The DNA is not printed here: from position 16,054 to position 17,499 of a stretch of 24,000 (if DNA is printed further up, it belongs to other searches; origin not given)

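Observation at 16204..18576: ATPase-less SbmA/BacA homologue translationally linked to an SCP2-JmjC (FIH-like) hydroxylase fusion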

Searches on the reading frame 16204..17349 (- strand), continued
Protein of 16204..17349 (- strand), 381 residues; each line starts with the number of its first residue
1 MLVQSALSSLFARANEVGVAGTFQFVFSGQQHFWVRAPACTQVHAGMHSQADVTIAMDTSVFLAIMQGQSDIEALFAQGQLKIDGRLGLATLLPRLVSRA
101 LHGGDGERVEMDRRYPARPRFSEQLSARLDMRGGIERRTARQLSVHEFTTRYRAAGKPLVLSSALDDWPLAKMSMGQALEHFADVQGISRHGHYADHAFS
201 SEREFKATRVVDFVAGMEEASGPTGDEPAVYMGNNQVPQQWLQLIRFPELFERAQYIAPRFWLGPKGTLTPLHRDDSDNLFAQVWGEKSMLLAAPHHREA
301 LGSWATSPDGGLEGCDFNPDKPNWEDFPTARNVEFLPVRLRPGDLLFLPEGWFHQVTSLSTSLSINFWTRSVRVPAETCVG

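Call 82: get_annotated_region(hit=H1, flank=10000)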
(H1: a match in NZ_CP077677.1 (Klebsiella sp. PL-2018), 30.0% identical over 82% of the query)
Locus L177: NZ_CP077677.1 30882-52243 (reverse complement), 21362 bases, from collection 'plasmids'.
description: Klebsiella sp. PL-2018 plasmid pmk4, complete sequence
organism: Klebsiella sp. PL-2018 (NCBI taxid 2851540)
taxonomy: Bacteria; Pseudomonadota; Gammaproteobacteria; Enterobacterales; Enterobacteriaceae; Klebsiella; Klebsiella sp. PL-2018
host: -; source: Ceratitis capitata,whole organism; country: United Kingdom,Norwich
typing (MOB-suite, as given by PLSDB): non-mobilizable; replicon IncFII; mating-pair formation MPF_F
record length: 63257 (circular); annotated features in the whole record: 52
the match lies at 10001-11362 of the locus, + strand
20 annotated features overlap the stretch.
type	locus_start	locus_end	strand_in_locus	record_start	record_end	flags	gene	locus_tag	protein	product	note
CDS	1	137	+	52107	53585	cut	-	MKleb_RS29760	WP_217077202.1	SulP family inorganic anion transporter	-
CDS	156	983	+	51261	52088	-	-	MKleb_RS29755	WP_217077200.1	universal stress protein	-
CDS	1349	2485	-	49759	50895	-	-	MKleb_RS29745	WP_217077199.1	colicin-like bacteriocin tRNase domain-containing protein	-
CDS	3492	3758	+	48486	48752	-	-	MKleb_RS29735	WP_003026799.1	DUF1778 domain-containing protein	-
CDS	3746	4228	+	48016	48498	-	-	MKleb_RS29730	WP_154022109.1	GNAT family N-acetyltransferase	-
CDS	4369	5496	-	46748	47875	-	-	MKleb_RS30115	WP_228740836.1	hypothetical protein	-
CDS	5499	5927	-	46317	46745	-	-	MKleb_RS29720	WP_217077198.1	cell envelope integrity TolA C-terminal domain-containing protein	GO:0043213 - bacteriocin transport [Evidence IEA]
CDS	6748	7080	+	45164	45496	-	-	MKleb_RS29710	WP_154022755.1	SdpI family protein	-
CDS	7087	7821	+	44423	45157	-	-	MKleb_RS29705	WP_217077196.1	hypothetical protein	-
CDS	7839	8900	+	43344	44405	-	-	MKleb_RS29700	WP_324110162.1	radical SAM protein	-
CDS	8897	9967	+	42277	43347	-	-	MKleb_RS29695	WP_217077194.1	methyltransferase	-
CDS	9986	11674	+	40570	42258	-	-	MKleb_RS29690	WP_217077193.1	hypothetical protein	-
CDS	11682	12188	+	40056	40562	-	-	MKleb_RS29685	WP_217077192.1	toxin-activating lysine-acyltransferase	GO:0009404 - toxin metabolic process [Evidence IEA]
CDS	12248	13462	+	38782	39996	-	-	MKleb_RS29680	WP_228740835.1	HlyD family efflux transporter periplasmic adaptor subunit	-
CDS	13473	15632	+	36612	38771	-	-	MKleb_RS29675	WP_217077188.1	peptidase domain-containing ABC transporter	-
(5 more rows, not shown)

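Call 83: find_homologous_proteins(query=P0115, max_evalue=1e-100)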
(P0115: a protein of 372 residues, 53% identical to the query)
Query P0115 (372 aa): 189 proteins with E <= 1e-100 among 4268 candidates; the best 120 are listed.
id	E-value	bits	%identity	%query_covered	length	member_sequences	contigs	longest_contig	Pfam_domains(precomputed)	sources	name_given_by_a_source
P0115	7.3e-252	853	100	100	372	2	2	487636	PF13621.13,PF02036.23,PF08007.19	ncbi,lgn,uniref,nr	ncbi:hypothetical protein PPUJ20028_10720 [Pseudomonas putida]|uniref:JmjC domain-containing protein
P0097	3.4e-213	726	85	100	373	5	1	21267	PF13621.13,PF02036.23,PF08007.19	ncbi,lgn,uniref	ncbi:cupin-like domain-containing protein [Pseudomonas sp. CJQ_8]|uniref:cupin-like domain-containin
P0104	1.9e-212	723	85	100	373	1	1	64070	PF13621.13,PF02036.23,PF08007.19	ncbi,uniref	ncbi:cupin-like domain-containing protein [Pseudomonas sp. NPDC090233]|uniref:cupin-like domain-cont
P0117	2.3e-210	716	84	100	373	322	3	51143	PF13621.13,PF02036.23,PF08007.19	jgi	jgi:putative sterol carrier protein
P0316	1.2e-209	714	83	100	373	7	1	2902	PF13621.13,PF02036.23,PF08007.19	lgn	-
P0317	1.4e-208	711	83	100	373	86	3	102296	PF13621.13,PF02036.23,PF08007.19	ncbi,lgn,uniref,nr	ncbi:cupin-like domain-containing protein [Pseudomonas fulva]|uniref:cupin-like domain-containing pr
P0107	2.0e-207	707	82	100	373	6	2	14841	PF13621.13,PF02036.23,PF08007.19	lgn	-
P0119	2.4e-207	706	83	100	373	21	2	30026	PF13621.13,PF02036.23,PF08007.19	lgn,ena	-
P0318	1.8e-205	700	81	100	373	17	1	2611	PF13621.13,PF02036.23,PF08007.19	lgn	-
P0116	3.4e-204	696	81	100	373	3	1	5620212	PF13621.13,PF02036.23,PF08007.19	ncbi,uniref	ncbi:cupin-like domain-containing protein [Pseudomonas sp. KnCO4]|uniref:cupin-like domain-containin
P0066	2.2e-203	693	81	100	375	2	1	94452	PF13621.13,PF02036.23,PF08007.19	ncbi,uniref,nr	ncbi:hypothetical protein PS627_03865 [Pseudomonas fluorescens]|uniref:cupin-like domain-containing 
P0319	3.2e-199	680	80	100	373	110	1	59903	PF13621.13,PF02036.23,PF08007.19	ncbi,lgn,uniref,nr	ncbi:cupin-like domain-containing protein [Pseudomonas sp. JR33AA]|uniref:cupin-like domain-containi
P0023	3.0e-193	660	77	100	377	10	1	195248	PF13621.13,PF02036.23,PF08007.19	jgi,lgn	jgi:putative sterol carrier protein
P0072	3.5e-193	660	78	100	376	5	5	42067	PF13621.13,PF02036.23,PF08007.19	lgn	-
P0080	7.6e-193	659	77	100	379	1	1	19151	PF13621.13,PF02036.23,PF08007.19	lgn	-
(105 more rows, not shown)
